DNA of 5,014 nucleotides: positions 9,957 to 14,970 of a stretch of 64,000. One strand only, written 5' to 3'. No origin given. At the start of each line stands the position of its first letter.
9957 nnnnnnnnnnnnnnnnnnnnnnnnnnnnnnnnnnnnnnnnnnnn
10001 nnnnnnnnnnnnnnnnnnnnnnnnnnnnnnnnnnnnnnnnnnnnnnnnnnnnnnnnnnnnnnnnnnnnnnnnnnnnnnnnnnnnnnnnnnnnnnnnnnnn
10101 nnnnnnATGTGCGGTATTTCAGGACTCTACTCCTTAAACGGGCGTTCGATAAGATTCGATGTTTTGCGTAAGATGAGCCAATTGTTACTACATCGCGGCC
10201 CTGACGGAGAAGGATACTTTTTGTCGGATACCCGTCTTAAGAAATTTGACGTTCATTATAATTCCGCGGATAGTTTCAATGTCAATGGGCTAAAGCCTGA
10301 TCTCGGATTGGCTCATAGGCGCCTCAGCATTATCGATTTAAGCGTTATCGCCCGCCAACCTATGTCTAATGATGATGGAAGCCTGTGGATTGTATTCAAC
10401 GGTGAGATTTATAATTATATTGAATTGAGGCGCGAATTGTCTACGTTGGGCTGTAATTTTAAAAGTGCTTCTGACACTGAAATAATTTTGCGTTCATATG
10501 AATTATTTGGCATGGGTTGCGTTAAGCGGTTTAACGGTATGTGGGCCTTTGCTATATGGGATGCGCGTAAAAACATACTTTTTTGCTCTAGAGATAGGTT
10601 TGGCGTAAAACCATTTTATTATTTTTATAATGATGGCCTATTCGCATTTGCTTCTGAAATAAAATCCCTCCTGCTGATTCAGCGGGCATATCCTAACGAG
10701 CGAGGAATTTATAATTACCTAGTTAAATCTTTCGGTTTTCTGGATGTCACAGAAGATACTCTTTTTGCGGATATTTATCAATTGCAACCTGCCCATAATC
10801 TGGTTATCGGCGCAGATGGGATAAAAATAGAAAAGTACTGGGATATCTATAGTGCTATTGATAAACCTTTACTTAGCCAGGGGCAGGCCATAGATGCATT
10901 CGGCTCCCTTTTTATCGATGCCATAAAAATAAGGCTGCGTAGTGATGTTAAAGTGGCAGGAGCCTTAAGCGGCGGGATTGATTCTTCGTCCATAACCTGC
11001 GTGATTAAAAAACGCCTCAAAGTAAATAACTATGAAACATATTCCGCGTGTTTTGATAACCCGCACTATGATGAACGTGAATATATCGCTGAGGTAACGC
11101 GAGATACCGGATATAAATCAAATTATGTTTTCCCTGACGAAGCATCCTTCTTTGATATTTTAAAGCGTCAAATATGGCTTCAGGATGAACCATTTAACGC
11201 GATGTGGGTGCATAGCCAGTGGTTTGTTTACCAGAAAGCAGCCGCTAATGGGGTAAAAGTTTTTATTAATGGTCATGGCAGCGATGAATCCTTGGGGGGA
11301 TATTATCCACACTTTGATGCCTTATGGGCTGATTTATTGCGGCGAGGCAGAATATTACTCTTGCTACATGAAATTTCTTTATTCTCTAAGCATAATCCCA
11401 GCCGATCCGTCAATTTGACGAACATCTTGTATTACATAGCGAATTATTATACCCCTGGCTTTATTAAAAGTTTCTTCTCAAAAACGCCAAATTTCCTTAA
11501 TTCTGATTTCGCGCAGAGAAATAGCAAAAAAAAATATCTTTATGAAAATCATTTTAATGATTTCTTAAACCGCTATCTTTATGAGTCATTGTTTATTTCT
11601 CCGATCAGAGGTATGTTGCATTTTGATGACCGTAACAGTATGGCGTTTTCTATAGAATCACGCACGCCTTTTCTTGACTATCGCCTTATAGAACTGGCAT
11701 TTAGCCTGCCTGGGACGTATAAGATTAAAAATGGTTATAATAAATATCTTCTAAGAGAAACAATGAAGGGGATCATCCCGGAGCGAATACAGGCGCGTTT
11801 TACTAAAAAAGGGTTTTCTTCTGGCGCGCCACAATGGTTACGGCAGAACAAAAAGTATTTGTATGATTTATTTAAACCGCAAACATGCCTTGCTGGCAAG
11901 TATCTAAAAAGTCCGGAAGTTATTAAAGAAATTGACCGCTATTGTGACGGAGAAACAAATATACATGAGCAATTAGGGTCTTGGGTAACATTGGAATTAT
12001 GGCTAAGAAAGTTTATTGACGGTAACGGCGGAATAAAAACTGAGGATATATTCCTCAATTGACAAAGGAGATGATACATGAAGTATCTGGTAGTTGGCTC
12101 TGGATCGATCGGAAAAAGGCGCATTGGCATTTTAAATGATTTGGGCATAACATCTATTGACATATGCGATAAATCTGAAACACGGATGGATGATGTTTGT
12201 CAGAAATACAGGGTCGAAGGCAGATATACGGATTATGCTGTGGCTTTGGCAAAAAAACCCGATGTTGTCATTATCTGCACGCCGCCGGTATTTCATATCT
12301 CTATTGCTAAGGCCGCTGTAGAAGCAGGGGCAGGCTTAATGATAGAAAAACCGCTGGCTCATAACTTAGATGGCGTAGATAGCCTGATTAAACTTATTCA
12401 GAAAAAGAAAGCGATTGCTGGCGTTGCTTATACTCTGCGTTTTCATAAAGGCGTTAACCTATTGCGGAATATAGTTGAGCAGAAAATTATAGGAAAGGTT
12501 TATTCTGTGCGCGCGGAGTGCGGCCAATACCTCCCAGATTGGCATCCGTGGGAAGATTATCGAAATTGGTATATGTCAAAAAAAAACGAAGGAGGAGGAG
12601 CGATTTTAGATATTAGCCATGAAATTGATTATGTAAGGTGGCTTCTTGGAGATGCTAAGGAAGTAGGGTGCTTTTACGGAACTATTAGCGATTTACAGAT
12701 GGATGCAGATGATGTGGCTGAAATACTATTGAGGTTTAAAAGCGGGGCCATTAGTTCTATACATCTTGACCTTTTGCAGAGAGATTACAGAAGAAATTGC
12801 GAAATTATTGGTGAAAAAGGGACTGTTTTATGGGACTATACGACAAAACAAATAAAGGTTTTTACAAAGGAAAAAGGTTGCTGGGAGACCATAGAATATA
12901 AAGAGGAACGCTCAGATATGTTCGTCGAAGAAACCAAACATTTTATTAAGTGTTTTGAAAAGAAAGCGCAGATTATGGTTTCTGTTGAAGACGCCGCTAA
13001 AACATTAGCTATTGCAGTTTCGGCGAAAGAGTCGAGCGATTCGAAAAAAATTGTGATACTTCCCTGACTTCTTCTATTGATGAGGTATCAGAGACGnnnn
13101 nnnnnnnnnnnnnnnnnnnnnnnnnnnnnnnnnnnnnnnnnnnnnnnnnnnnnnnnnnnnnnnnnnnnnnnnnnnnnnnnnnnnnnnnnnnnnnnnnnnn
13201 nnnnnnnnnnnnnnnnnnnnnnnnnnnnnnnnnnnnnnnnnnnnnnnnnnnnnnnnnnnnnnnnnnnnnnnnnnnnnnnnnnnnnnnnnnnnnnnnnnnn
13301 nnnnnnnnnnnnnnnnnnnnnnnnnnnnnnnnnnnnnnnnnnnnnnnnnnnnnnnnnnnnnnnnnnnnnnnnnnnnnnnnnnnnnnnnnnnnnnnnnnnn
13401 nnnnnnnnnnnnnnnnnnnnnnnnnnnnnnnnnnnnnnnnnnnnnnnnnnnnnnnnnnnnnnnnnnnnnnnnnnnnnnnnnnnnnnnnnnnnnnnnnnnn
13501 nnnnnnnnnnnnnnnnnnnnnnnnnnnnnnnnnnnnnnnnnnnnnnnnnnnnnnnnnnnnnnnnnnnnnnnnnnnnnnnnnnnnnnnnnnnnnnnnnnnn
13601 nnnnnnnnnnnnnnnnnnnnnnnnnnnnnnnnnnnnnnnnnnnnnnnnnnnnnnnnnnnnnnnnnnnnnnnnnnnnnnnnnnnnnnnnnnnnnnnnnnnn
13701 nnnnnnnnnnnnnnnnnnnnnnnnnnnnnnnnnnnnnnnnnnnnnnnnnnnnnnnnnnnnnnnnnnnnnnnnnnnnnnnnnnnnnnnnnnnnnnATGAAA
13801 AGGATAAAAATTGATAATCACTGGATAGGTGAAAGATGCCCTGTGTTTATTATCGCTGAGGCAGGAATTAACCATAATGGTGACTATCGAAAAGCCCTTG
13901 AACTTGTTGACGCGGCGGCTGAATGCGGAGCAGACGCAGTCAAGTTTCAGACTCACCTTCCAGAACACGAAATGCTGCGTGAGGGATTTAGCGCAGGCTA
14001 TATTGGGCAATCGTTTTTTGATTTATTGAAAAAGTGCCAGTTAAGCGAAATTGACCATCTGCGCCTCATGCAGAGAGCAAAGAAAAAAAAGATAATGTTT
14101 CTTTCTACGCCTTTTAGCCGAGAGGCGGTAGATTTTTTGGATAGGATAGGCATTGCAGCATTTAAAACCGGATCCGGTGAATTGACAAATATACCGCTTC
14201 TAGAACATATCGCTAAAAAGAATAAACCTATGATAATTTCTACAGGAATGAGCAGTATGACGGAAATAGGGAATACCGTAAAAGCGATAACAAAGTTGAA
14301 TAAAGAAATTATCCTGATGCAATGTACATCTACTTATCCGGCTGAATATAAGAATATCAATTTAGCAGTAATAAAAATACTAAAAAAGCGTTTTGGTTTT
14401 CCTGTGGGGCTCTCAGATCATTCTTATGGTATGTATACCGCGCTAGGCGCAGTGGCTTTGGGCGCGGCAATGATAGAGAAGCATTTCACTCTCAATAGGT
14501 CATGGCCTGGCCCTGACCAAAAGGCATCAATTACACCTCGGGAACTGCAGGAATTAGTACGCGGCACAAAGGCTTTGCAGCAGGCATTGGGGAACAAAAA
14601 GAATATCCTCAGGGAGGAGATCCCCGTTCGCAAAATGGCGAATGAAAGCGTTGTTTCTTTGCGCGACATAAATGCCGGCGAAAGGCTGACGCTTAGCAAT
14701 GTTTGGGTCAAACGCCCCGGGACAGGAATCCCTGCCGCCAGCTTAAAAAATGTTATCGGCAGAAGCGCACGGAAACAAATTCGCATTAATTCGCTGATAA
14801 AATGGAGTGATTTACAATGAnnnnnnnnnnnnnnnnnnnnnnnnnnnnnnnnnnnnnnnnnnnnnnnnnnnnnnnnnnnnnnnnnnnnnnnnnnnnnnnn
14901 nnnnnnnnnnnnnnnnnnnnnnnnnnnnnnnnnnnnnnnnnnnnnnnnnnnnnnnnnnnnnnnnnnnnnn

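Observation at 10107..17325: Nonulosonic-acid module (NeuA/NeuB/NeuC-like) flanked by an AsnB-like amidotransferase, a Gfo/Idh/MocA oxidoreductase and a GT30 (Kdo-transferase-like) enzyme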

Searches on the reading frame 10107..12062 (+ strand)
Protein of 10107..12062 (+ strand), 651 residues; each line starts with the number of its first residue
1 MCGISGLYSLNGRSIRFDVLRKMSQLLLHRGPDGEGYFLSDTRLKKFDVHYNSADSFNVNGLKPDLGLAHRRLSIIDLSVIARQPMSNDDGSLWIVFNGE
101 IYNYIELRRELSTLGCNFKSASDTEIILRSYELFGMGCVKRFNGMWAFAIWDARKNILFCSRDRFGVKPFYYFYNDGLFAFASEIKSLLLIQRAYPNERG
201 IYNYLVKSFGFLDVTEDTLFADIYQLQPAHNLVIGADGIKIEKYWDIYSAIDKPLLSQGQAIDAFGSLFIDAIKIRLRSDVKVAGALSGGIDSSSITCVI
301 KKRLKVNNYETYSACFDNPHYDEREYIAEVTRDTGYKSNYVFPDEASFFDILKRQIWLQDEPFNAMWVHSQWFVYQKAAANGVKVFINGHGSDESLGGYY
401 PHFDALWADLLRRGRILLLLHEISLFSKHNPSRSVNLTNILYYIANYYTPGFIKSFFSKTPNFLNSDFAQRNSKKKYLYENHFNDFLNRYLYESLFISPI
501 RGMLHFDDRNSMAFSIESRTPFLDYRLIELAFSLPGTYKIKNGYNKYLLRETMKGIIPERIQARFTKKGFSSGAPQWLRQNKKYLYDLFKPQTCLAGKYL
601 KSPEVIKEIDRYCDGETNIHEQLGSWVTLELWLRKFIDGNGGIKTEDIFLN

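Call 3: search_protein_families(library=pfam, proteins=[window:10107-12062:+])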
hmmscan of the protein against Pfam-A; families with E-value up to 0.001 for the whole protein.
window:10107-12062:+ (651 aa): 3 families
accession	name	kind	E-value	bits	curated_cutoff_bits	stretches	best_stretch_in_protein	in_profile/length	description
PF00733.27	Asn_synthase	-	1.9e-62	212.4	21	1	266-634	3-354/354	Asparagine synthase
PF13537.11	GATase_7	-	3.7e-44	150.1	25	1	70-189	1-122/123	Glutamine amidotransferase domain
PF13522.11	GATase_6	-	3.4e-39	134.3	27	1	65-184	11-130/130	Glutamine amidotransferase domain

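Call 5: search_protein_families(library=ncbifam, proteins=[window:10107-12062:+], max_evalue=0.00001)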
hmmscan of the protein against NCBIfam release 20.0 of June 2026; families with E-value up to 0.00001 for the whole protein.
window:10107-12062:+ (651 aa): 9 families
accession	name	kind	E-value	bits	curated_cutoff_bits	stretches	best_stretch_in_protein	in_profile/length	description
TIGR01536.1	asn_synth_AEB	equivalog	1.7e-127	426.6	267.1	1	2-570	1-517/517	asparagine synthase (glutamine-hydrolyzing)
NF033535.1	lass_lactam_cya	exception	4.8e-108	362.5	525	2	1-436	1-412/668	lasso peptide isopeptide bond-forming cyclase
TIGR03108.1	eps_aminotran_1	hypoth_equivalog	2.4e-103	346.9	816.9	2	1-400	1-375/628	XrtA/PEP-CTERM system amidotransferase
TIGR03104.1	trio_amidotrans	equivalog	1.6e-79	267.7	570.1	2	1-403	1-386/589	N-acetylglutaminylglutamine amidotransferase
NF006949.0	PRK09431.1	equivalog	2.1e-62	211.4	499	2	66-190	44-167/554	asparagine synthase B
NF033561.1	macrolact_Ik_Al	subfamily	2.8e-17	62.6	300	2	513-634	436-556/561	albusnodin/ikarugamycin family macrolactam cyclase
TIGR01134.1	purF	equivalog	9.2e-10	38.5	350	1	2-188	1-199/432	amidophosphoribosyltransferase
NF001484.0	PRK00331.1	subfamily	2.9e-08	32.6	381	1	1-130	1-132/601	isomerizing glutamine--fructose-6-phosphate transaminase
TIGR01135.1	glmS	equivalog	9.9e-07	27.6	418.05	1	83-131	84-132/607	glutamine--fructose-6-phosphate transaminase (isomerizing)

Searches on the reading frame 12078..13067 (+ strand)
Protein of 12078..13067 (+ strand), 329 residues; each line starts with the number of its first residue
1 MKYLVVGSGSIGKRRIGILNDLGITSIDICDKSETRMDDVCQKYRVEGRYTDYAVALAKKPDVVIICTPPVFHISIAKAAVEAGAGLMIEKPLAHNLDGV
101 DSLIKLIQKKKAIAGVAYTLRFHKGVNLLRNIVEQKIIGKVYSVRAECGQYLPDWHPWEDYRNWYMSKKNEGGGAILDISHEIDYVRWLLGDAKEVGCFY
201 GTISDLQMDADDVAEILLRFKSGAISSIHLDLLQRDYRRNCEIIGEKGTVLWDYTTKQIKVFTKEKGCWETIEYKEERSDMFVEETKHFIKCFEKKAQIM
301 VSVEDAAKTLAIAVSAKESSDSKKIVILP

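Call 3: search_protein_families(library=pfam, proteins=[window:12078-13067:+])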
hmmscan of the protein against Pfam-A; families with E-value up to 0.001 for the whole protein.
window:12078-13067:+ (329 aa): 5 families
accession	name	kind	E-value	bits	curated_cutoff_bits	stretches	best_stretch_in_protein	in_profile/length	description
PF22725.1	GFO_IDH_MocA_C3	-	1.9e-25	89.7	27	1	128-250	3-123/124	GFO/IDH/MocA C-terminal domain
PF02894.22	GFO_IDH_MocA_C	-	1.1e-22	81.4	22.9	1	132-325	3-215/218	Oxidoreductase family, C-terminal alpha/beta domain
PF01408.29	GFO_IDH_MocA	-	3.9e-20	73.2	24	1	1-118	1-120/120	Oxidoreductase family, NAD-binding Rossmann fold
PF03435.24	Sacchrp_dh_NADP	-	4.8e-06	27.4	25.1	1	4-85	2-93/129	Saccharopine dehydrogenase NADP binding domain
PF03807.23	F420_oxidored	-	0.00068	20.6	21.6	0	5-80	4-79/94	NADP oxidoreductase coenzyme F420-dependent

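Call 5: search_protein_families(library=ncbifam, proteins=[window:12078-13067:+], max_evalue=0.00001)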
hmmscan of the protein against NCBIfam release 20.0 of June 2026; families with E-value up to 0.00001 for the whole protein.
window:12078-13067:+ (329 aa): 8 families
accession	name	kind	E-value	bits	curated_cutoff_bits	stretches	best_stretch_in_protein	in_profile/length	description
NF040723.1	UDP-GlcNAcDh_Arch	equivalog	1.3e-38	133.2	450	1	2-320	2-301/302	UDP-N-acetylglucosamine 3-dehydrogenase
TIGR04380.1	myo_inos_iolG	equivalog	8.6e-37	126.7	355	1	4-326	5-329/330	inositol 2-dehydrogenase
NF052479.1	LevoglcsnDh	equivalog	1.9e-25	89.3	650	1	29-200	41-212/386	levoglucosan dehydrogenase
NF052679.1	InsChiInosDhIolG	equivalog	6.1e-18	64.9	540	1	2-324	4-326/343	bifunctional inositol 2-dehydrogenase/D-chiro-inositol 1-dehydrogenase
NF041392.1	XylDh_Gfo6_Halo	equivalog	1.3e-16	60.3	350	1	57-326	79-348/350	D-xylose 1-dehydrogenase Gfo6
NF058561.1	BT_2158_fam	equivalog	2.8e-09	36.1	750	1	5-147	40-183/487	glycoside 3-dehydrogenase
NF008607.0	PRK11579.1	subfamily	2.7e-08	33.2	330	1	62-194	66-193/346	oxidoreductase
NF007574.0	PRK10206.1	equivalog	4.2e-07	29.3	352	1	62-153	67-158/345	oxidoreductase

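Call 24: search_solved_structures(query=window:12078-13067:+, max_evalue=1e-8)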
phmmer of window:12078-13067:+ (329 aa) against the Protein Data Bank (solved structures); distinct sequences matched with E-value up to 1e-8: 35.
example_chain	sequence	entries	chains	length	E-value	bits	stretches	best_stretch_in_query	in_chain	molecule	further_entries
3ezy_A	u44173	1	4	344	4.3e-24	88.3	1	6-326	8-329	Dehydrogenase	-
3q2i_A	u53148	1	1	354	2.2e-20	76.1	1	2-250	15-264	dehydrogenase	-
6a3f_A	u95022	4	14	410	7.1e-18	67.9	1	41-201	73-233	Putative dehydrogenase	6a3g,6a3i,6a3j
3q2k_A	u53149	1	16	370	5e-17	65.1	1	3-250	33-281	oxidoreductase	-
3cea_A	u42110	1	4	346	1.3e-15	60.5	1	4-326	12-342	Myo-inositol 2-dehydrogenase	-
7xr9_A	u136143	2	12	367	8e-15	57.8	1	4-192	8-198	DgpA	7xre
4h3v_A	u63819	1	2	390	1.1e-14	57.4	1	51-193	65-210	Oxidoreductase domain protein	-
4hkt_A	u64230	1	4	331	5e-14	55.2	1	3-324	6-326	Inositol 2-dehydrogenase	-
3ec7_A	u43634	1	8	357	9.6e-14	54.3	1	4-250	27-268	Putative Dehydrogenase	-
4koa_A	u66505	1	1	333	1.1e-13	54.1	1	17-253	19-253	1,5-anhydro-D-fructose reductase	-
2glx_A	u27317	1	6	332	2.2e-13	53.1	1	58-257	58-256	1,5-anhydro-D-fructose reductase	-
6nor_A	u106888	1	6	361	4.6e-12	48.8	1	5-270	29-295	Putative NAD dependent dehydrogenase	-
8w9s_A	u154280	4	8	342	1.5e-11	47.1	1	61-328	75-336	NADH-dependent dihydrogenase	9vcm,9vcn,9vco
6jw6_A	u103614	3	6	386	2.8e-11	46.2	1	29-254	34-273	Dehydrogenase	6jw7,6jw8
3oqb_A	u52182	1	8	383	5.3e-11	45.3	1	31-241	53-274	Oxidoreductase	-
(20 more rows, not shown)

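Call 83: find_homologous_proteins(query=window:12078-13067:+, max_evalue=1e-20)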
Query window:12078-13067:+ (329 aa): 2158 proteins with E <= 1e-20 among 4147 candidates; the best 120 are listed.
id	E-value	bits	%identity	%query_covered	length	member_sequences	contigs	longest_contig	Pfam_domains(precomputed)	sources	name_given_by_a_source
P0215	1.0e-218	743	100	100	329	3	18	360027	PF01408.29,PF22725.2,PF02894.23,PF03435.25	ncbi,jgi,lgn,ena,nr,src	ncbi:MAG: hypothetical protein A2Y00_03050 [Omnitrophica WOR_2 bacterium GWF2_43_52]|nr:MAG: hypothe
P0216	7.2e-189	645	84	100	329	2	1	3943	PF01408.29,PF22725.2,PF02894.23,PF03435.25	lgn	-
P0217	2.6e-154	531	69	100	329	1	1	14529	PF01408.29,PF22725.2,PF02894.23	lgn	-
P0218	6.0e-152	523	66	99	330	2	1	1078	PF01408.29,PF22725.2,PF02894.23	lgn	-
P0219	1.4e-108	381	52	99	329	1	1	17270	PF01408.29,PF22725.2,PF02894.23,PF22685.2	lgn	-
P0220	4.6e-106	373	50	100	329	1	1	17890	PF01408.29,PF22725.2,PF02894.23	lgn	-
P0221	2.6e-102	360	47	99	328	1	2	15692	PF01408.29,PF22725.2,PF02894.23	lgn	-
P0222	6.1e-101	356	48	98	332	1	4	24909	PF01408.29,PF22725.2,PF02894.23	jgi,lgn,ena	-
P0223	6.7e-99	349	48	100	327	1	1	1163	PF01408.29,PF22725.2,PF02894.23,PF03807.24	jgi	jgi:predicted dehydrogenase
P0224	8.7e-99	349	47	99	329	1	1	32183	PF01408.29,PF22725.2,PF02894.23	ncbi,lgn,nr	ncbi:MAG: Gfo/Idh/MocA family oxidoreductase [Deltaproteobacteria bacterium]|nr:Gfo/Idh/MocA family 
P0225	9.4e-99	349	47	100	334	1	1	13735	PF01408.29,PF22725.2,PF02894.23,PF02254.25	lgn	-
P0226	4.5e-98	346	48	100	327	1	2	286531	PF01408.29,PF22725.2,PF02894.23,PF03807.24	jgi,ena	-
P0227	8.0e-98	345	46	98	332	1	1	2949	PF01408.29,PF22725.2,PF02894.23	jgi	jgi:predicted dehydrogenase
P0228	1.2e-97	345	46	99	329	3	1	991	PF01408.29,PF22725.2,PF02894.23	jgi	jgi:predicted dehydrogenase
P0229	3.9e-97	343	48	99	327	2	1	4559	PF01408.29,PF22725.2,PF02894.23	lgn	-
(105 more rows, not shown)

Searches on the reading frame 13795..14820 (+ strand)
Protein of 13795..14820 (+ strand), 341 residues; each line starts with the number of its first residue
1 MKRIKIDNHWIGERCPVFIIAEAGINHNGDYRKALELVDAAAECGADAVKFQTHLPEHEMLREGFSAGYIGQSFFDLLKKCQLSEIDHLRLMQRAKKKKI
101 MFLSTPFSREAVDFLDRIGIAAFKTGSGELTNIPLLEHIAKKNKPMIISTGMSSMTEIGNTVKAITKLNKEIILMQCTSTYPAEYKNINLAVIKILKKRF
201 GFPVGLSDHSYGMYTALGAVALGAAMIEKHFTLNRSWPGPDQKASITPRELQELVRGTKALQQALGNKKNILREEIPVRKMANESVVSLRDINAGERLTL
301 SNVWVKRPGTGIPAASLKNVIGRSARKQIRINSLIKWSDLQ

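Call 3: search_protein_families(library=pfam, proteins=[window:13795-14820:+])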
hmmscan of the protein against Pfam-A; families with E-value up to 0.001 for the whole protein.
window:13795-14820:+ (341 aa): 2 families
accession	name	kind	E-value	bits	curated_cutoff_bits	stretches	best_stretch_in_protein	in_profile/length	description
PF03102.20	NeuB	-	1.2e-83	280.7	22.1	1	37-269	1-240/241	NeuB family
PF08666.17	SAF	-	8e-12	46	21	1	284-340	2-62/63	SAF domain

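Call 5: search_protein_families(library=ncbifam, proteins=[window:13795-14820:+], max_evalue=0.00001)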
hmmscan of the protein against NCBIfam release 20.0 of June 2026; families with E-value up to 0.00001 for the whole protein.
window:13795-14820:+ (341 aa): 4 families
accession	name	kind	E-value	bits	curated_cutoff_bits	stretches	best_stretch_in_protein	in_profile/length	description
TIGR03569.1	NeuB_NnaB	equivalog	2.8e-114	381.6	399.65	1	17-334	1-328/329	N-acetylneuraminate synthase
TIGR03586.1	PseI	equivalog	3.3e-87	292.7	340.25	1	17-332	2-324/327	pseudaminic acid synthase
NF006421.0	PRK08673.1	subfamily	3.1e-07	29.9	335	1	87-268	145-336/338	3-deoxy-7-phosphoheptulonate synthase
TIGR01361.1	DAHP_synth_Bsub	equivalog_domain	3.7e-06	26.5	267.75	1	85-258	74-257/260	3-deoxy-7-phosphoheptulonate synthase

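Call 12: search_solved_structures(query=window:13795-14820:+, max_evalue=1e-10)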
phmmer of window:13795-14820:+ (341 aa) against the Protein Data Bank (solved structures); distinct sequences matched with E-value up to 1e-10: 8.
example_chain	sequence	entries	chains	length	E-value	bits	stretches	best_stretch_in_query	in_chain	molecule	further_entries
1xuu_A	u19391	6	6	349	8.4e-72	245.2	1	4-340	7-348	polysialic acid capsule biosynthesis protein SiaC | N-acetylneuraminate synthase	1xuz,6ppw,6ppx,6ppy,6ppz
4ipj_A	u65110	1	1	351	2.3e-71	243.8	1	4-340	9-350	Polysialic acid capsule biosynthesis protein SiaC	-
4ipi_A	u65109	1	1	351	5.9e-71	242.4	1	4-340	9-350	Polysialic acid capsule biosynthesis protein SiaC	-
2wqp_A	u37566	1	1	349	2.1e-70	240.6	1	4-340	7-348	POLYSIALIC ACID CAPSULE BIOSYNTHESIS PROTEIN SIAC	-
8h2c_A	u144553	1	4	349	3.4e-52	180.8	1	16-341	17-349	Pseudaminic acid synthase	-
6ncs_A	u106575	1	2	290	2.8e-51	177.8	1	3-269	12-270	N-acetylneuraminic acid (Sialic acid) synthetase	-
1vli_A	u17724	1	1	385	1.6e-49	172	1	4-309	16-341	Spore coat polysaccharide biosynthesis protein spsE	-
3g8r_A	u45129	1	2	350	4.8e-23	85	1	16-308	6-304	Probable spore coat polysaccharide biosynthesis protein E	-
